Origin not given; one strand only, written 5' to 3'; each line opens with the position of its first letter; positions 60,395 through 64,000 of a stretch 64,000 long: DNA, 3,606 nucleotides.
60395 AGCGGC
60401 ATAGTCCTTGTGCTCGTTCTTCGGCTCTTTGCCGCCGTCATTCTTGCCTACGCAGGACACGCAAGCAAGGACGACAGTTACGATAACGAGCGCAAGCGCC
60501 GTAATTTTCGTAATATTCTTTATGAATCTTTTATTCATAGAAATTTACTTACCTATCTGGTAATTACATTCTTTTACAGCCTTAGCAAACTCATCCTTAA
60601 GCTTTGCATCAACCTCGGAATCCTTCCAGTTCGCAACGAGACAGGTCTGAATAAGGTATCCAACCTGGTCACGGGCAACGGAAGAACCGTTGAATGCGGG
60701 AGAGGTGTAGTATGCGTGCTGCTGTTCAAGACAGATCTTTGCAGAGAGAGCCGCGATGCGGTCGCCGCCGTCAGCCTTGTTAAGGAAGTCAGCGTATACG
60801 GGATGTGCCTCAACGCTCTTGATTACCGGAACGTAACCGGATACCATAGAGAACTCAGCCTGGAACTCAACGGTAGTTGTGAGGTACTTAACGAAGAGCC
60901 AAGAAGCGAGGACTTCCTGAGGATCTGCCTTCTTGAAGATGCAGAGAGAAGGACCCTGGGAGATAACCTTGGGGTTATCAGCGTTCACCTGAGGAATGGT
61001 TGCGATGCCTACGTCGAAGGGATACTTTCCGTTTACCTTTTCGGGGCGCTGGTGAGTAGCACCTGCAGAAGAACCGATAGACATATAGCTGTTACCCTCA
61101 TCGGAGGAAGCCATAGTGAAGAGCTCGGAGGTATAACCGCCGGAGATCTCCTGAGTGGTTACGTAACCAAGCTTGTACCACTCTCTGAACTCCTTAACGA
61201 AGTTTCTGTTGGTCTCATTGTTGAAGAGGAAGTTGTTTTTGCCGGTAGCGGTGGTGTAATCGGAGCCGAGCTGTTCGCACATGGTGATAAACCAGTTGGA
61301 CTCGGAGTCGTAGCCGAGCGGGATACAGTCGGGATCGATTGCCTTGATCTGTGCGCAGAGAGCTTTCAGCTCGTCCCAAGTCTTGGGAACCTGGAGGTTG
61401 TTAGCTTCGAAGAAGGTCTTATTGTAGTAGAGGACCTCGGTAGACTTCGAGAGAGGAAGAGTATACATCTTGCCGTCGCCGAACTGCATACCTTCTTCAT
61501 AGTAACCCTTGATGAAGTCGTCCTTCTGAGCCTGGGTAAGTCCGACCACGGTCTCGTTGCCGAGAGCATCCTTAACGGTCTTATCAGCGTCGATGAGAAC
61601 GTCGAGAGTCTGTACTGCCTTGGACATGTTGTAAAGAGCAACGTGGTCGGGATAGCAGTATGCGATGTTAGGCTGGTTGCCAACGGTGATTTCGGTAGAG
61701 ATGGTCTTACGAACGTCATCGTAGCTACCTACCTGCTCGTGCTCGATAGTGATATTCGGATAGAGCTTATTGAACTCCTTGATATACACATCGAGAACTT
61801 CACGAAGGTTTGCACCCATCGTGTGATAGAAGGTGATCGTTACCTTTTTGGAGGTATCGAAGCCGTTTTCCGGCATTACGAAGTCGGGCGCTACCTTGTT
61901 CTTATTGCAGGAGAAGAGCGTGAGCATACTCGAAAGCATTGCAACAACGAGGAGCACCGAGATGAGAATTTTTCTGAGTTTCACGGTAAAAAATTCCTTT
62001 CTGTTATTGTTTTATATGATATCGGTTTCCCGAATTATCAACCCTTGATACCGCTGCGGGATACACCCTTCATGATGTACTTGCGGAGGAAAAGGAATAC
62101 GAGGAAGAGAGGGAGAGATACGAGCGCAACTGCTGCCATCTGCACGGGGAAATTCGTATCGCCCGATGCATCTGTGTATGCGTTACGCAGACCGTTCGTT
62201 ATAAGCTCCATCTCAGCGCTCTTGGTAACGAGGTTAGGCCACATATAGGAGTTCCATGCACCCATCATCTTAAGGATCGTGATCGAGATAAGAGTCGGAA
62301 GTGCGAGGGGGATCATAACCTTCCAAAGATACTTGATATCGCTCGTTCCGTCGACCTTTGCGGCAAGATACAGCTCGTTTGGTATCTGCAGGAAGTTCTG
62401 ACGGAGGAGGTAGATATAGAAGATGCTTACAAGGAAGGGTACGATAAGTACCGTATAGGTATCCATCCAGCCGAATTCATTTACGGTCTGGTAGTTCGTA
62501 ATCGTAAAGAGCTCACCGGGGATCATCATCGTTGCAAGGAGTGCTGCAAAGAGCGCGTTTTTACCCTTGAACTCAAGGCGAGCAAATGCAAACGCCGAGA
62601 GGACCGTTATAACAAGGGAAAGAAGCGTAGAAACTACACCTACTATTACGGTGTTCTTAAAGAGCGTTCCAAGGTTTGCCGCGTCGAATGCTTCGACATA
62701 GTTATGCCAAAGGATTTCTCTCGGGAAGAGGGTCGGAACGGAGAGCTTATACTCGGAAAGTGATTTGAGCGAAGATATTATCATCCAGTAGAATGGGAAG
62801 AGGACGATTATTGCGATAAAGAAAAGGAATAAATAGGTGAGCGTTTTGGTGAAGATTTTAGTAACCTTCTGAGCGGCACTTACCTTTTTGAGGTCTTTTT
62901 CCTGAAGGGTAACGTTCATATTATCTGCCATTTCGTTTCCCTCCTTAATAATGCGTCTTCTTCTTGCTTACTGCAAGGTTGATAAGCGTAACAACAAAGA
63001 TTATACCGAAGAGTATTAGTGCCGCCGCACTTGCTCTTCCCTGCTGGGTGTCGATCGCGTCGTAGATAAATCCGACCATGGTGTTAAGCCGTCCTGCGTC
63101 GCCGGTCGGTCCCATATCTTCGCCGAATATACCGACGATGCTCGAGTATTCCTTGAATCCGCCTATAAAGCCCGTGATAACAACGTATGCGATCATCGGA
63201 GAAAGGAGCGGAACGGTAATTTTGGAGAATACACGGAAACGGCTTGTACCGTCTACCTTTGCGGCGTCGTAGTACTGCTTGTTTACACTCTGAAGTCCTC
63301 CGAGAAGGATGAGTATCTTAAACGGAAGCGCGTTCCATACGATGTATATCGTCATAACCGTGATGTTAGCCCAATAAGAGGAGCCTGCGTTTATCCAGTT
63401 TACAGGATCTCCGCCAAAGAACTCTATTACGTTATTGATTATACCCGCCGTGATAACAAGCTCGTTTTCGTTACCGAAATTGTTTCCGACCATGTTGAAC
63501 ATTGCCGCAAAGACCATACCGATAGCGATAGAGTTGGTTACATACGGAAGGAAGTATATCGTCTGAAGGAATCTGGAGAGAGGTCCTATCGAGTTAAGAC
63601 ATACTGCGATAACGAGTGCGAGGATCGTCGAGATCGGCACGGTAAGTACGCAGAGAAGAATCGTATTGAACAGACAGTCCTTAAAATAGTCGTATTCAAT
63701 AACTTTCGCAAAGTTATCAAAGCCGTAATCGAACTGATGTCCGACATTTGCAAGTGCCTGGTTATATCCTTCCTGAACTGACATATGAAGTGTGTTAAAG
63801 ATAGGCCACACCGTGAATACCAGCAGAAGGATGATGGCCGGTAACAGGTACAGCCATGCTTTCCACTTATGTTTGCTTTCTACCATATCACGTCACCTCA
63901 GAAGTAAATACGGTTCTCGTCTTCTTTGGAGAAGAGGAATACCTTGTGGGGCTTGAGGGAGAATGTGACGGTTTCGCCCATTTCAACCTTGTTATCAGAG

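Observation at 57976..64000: Sugar-type (CUT1) ABC importer operon that ends in a secreted thermonuclease and a lipoprotein: candidate extracellular-DNA harvesting system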

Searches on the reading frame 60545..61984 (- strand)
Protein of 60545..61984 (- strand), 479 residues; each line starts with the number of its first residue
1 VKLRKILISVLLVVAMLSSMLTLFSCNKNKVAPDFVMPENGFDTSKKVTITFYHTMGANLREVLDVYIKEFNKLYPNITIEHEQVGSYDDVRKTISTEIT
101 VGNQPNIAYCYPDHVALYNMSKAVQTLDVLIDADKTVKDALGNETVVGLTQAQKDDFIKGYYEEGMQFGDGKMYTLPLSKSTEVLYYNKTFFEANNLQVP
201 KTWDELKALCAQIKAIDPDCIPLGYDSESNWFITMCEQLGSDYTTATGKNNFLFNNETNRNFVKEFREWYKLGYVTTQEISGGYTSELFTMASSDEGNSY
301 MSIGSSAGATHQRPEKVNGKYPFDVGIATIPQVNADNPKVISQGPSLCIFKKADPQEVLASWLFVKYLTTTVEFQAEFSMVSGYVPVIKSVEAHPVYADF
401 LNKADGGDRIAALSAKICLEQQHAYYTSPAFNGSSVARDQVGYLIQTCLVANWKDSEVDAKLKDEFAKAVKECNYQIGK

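Call 3: search_protein_families(library=pfam, proteins=[window:60545-61984:-], max_evalue=0.01)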
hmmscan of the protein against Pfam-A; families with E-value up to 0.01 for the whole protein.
window:60545-61984:- (479 aa): 2 families
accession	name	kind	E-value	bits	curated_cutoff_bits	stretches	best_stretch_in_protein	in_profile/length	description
PF13416.11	SBP_bac_8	-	1.3e-38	133.8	27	1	67-398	2-272/279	Bacterial extracellular solute-binding protein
PF01547.30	SBP_bac_1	-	1.5e-26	94.6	26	1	58-370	2-302/307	Bacterial extracellular solute-binding protein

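Call 4: search_protein_families(library=ncbifam, proteins=[window:60545-61984:-], max_evalue=0.01)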
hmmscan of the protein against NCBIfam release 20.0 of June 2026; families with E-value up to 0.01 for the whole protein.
window:60545-61984:- (479 aa): 5 families
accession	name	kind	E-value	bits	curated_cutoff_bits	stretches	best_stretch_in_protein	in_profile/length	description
NF008211.0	PRK10974.1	equivalog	3.1e-18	65.6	411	1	48-408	27-372/439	sn-glycerol-3-phosphate ABC transporter substrate-binding protein UgpB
TIGR03850.1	bind_CPR_0540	equivalog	1.5e-16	60.1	299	1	8-217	4-195/437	carbohydrate ABC transporter substrate-binding protein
TIGR03851.1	chitin_NgcE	equivalog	1.6e-09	37.2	399.65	1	71-226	63-204/450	N-acetylglucosamine/diacetylchitobiose ABC transporter substrate-binding protein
NF045826.1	lipo_P68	equivalog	2.1e-09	36.4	200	1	4-190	2-171/669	P68 family surface lipoprotein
NF053763.1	ABCarbgalBndGanS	equivalog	2.2e-05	23.4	700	1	139-211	100-174/420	galactooligosaccharide ABC transporter substrate-binding protein GanS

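Call 22: search_solved_structures(query=window:60545-61984:-, max_evalue=0.001)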
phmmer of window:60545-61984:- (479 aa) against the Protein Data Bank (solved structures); distinct sequences matched with E-value up to 0.001: 58.
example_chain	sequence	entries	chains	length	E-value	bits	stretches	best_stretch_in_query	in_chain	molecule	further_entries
7c0x_A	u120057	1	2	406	6.1e-19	71.3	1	47-401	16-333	Sugar ABC transporter, periplasmic sugar-binding protein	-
7c0f_A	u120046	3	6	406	6.2e-19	71.3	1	47-401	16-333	Sugar ABC transporter, periplasmic sugar-binding protein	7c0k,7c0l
7c0y_A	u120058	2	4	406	1.5e-18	70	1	47-401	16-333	Sugar ABC transporter, periplasmic sugar-binding protein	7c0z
7c0t_A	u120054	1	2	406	1.6e-18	69.9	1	47-401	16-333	Sugar ABC transporter, periplasmic sugar-binding protein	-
7c0u_A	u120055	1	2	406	1.6e-18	69.9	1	47-401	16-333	Sugar ABC transporter, periplasmic sugar-binding protein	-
7c0o_A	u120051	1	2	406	2.2e-18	69.5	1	47-401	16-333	Sugar ABC transporter, periplasmic sugar-binding protein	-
7c0r_A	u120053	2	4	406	3.1e-18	69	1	47-401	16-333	Sugar ABC transporter, periplasmic sugar-binding protein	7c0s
7c14_A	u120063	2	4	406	3.8e-18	68.7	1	47-401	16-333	Sugar ABC transporter, periplasmic sugar-binding protein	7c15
7c0v_A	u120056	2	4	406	4.9e-18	68.4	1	166-400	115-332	Sugar ABC transporter, periplasmic sugar-binding protein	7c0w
7c16_A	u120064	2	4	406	1.1e-17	67.2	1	47-400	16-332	Sugar ABC transporter, periplasmic sugar-binding protein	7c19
6x84_A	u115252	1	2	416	1.7e-13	53.4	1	48-408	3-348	sn-glycerol-3-phosphate-binding periplasmic protein UgpB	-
4aq4_A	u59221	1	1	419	2.6e-13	52.8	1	48-408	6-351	SN-GLYCEROL-3-PHOSPHATE-BINDING PERIPLASMIC PROTEIN UGPB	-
7c1b_A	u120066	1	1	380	1.1e-12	50.7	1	166-400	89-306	Sugar ABC transporter, periplasmic sugar-binding protein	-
6fuv_A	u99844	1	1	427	3.1e-11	45.9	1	168-396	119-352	Solute Binding Protein, BlMnBP1 in complex with mannotriose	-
9lff_A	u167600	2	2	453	1.1e-10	44.2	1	160-390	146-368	SN-glycerol-3-phophate ABC transporter, periplasmic SN-glycerol-3-phosphate-binding protei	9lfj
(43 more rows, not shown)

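Call 24: search_solved_structures(query=window:60545-61984:-, max_evalue=1e-12, show_alignments=2)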
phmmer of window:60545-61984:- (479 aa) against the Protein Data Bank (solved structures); distinct sequences matched with E-value up to 1e-12: 12.
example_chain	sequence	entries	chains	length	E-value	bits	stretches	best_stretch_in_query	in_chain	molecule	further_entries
7c0x_A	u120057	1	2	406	6.1e-19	71.3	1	47-401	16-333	Sugar ABC transporter, periplasmic sugar-binding protein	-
7c0f_A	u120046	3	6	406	6.2e-19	71.3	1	47-401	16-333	Sugar ABC transporter, periplasmic sugar-binding protein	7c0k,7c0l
7c0y_A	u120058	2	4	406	1.5e-18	70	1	47-401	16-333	Sugar ABC transporter, periplasmic sugar-binding protein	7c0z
7c0t_A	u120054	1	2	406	1.6e-18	69.9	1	47-401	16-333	Sugar ABC transporter, periplasmic sugar-binding protein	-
7c0u_A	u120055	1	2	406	1.6e-18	69.9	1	47-401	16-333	Sugar ABC transporter, periplasmic sugar-binding protein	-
7c0o_A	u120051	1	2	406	2.2e-18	69.5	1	47-401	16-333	Sugar ABC transporter, periplasmic sugar-binding protein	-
7c0r_A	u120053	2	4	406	3.1e-18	69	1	47-401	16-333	Sugar ABC transporter, periplasmic sugar-binding protein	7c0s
7c14_A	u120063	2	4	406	3.8e-18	68.7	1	47-401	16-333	Sugar ABC transporter, periplasmic sugar-binding protein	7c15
7c0v_A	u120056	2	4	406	4.9e-18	68.4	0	166-400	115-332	Sugar ABC transporter, periplasmic sugar-binding protein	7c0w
7c16_A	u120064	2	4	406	1.1e-17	67.2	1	47-400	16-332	Sugar ABC transporter, periplasmic sugar-binding protein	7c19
6x84_A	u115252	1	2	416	1.7e-13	53.4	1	48-408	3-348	sn-glycerol-3-phosphate-binding periplasmic protein UgpB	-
4aq4_A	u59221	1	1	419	2.6e-13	52.8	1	48-408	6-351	SN-GLYCEROL-3-PHOSPHATE-BINDING PERIPLASMIC PROTEIN UGPB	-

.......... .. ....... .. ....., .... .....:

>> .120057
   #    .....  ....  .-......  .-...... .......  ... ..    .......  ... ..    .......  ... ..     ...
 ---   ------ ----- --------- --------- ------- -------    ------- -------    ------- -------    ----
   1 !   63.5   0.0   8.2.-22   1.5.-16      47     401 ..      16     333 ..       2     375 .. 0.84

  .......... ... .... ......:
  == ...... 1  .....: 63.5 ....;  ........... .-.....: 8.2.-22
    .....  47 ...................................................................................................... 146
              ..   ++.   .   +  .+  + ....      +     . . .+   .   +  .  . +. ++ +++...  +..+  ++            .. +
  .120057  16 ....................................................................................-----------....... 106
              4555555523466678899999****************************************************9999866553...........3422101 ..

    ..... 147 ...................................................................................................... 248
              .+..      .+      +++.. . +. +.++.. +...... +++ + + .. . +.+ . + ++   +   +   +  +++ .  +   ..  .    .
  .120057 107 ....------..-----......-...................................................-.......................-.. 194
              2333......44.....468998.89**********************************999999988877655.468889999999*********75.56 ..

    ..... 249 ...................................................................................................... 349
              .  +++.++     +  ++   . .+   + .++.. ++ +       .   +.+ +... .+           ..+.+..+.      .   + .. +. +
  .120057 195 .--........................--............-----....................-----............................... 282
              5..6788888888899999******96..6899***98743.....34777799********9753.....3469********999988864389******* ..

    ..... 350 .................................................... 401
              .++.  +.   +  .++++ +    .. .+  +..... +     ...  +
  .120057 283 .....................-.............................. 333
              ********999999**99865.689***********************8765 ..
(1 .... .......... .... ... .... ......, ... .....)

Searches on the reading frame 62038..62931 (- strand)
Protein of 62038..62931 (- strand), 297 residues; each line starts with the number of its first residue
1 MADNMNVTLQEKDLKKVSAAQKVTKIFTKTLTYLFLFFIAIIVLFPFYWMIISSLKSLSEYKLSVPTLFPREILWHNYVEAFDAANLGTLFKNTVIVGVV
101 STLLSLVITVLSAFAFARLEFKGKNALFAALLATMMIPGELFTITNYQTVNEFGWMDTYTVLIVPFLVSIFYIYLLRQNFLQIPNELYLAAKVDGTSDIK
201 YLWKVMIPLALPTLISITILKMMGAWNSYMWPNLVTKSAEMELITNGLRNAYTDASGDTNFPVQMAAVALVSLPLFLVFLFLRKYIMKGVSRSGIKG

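Call 3: search_protein_families(library=pfam, proteins=[window:62038-62931:-], max_evalue=0.01)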
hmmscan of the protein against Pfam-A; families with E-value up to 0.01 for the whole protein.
window:62038-62931:- (297 aa): 2 families
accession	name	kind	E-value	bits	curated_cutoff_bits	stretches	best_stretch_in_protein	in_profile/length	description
PF00528.27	BPD_transp_1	-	5.8e-17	62.5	26.4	1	110-291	6-183/184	Binding-protein-dependent transport system inner membrane component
PF25689.1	HHV_U21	-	0.0032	17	27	1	3-60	332-389/427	Human herpesvirus U21 glycoprotein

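Call 4: search_protein_families(library=ncbifam, proteins=[window:62038-62931:-], max_evalue=0.01)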
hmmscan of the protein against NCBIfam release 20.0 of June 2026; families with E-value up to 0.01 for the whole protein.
window:62038-62931:- (297 aa): 15 families
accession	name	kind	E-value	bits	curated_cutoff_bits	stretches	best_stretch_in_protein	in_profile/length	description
NF008210.0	PRK10973.1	equivalog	3.2e-32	112.4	297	1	33-291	13-277/281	sn-glycerol-3-phosphate ABC transporter permease UgpE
NF040932.1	ABC_arch_GlcU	equivalog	3.6e-32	112.1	340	1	29-292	2-266/272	glucose ABC transporter permease GlcU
NF008231.0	PRK10998.1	equivalog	3.2e-20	72.9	261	1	28-297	12-296/296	maltose ABC transporter permease MalG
TIGR01581.1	Mo_ABC_porter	hypoth_equivalog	8e-09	35.3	210.3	1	87-222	19-168/225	ABC transporter permease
NF007047.0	PRK09500.1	equivalog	4.2e-08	33.1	326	1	29-221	4-192/257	spermidine/putrescine ABC transporter permease PotC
NF040839.1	tungstate_WtpB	equivalog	1.2e-07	31.6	340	1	89-222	44-190/251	tungstate ABC transporter permease WtpB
NF011624.0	PRK15050.1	equivalog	5.9e-07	28.9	247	2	179-279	183-278/297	2-aminoethylphosphonate ABC transporter permease subunit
TIGR02141.1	modB_ABC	equivalog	5.3e-05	22.9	182.6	1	94-221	3-144/208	molybdate ABC transporter permease subunit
NF006939.0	PRK09421.1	equivalog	7.1e-05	22.3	262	0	95-138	16-59/230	molybdate ABC transporter permease subunit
NF040733.1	ABC_perm_U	equivalog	0.00049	19.7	295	1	152-242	115-205/251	ABC transporter permease subunit SaoP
NF008232.0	PRK10999.1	equivalog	0.00087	18.1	392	1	160-242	377-460/520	maltose ABC transporter permease MalF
NF008196.0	PRK10952.1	equivalog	0.0031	16.4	439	1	160-217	213-268/356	glycine betaine/L-proline ABC transporter permease ProW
TIGR03262.1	PhnU2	equivalog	0.0032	16.2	593.25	0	35-280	10-251/546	putative 2-aminoethylphosphonate ABC transporter permease subunit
NF008049.0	PRK10782.1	subfamily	0.004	16.9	212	1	162-220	92-152/217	methionine ABC transporter permease MetI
TIGR02139.1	permease_CysT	equivalog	0.0074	15.9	246.1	0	71-221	32-196/265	sulfate ABC transporter permease subunit CysT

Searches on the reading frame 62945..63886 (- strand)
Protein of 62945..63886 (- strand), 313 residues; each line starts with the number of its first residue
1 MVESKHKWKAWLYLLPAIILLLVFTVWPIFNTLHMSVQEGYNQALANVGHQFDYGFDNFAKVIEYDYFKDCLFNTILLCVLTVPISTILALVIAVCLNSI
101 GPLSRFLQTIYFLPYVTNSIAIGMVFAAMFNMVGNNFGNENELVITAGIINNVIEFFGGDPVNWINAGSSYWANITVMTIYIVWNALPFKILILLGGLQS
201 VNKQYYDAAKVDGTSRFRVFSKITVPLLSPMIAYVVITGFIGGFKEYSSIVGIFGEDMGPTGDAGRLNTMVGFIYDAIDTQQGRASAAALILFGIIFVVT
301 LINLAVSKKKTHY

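Call 3: search_protein_families(library=pfam, proteins=[window:62945-63886:-], max_evalue=0.01)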
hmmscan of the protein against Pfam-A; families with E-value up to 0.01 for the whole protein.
window:62945-63886:- (313 aa): 1 family
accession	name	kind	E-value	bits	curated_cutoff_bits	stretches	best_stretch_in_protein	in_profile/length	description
PF00528.27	BPD_transp_1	-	9.3e-19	68.3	26.4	1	87-309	2-181/184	Binding-protein-dependent transport system inner membrane component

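Call 4: search_protein_families(library=ncbifam, proteins=[window:62945-63886:-], max_evalue=0.01)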
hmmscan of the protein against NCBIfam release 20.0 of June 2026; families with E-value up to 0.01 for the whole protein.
window:62945-63886:- (313 aa): 21 families
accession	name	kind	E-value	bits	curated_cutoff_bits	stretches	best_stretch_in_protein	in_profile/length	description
NF007852.0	PRK10561.1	equivalog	2.9e-20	73.3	335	1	6-313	10-294/295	sn-glycerol-3-phosphate ABC transporter permease UgpA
NF008232.0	PRK10999.1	equivalog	5.5e-17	61.7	392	1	39-310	250-518/520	maltose ABC transporter permease MalF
NF040931.1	ABC_arch_GlcT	equivalog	1.4e-10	41.3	360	1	16-306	4-269/278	glucose ABC transporter permease GlcT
TIGR02141.1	modB_ABC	equivalog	3.2e-10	40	182.6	1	183-306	88-205/208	molybdate ABC transporter permease subunit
TIGR01581.1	Mo_ABC_porter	hypoth_equivalog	1.3e-09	37.9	210.3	1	72-301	19-224/225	ABC transporter permease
TIGR00969.1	3a0106s02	subfamily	2.6e-09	37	240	1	178-299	146-264/272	sulfate ABC transporter permease subunit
TIGR03262.1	PhnU2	equivalog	7.8e-09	34.7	593.25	1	13-241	6-199/546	putative 2-aminoethylphosphonate ABC transporter permease subunit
NF011624.0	PRK15050.1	equivalog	1.2e-07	31.1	247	1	4-301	18-278/297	2-aminoethylphosphonate ABC transporter permease subunit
TIGR02140.1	permease_CysW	equivalog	1.8e-07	30.9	329.1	1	50-310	27-258/261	sulfate ABC transporter permease subunit CysW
NF007044.0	PRK09497.1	equivalog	1.9e-07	30.8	348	1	21-232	19-207/285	spermidine/putrescine ABC transporter permease PotB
NF006939.0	PRK09421.1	equivalog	2.1e-07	30.6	262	1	186-308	104-218/230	molybdate ABC transporter permease subunit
TIGR02139.1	permease_CysT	equivalog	1.4e-06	28.1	246.1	1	178-303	135-256/265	sulfate ABC transporter permease subunit CysT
NF040932.1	ABC_arch_GlcU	equivalog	7.5e-06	25.8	340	1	171-247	133-205/272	glucose ABC transporter permease GlcU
NF008208.0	PRK10971.1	equivalog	1.5e-05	24.6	415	1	172-256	140-221/277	sulfate/thiosulfate ABC transporter permease CysT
NF008231.0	PRK10998.1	equivalog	3.9e-05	23.4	261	1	180-248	163-231/296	maltose ABC transporter permease MalG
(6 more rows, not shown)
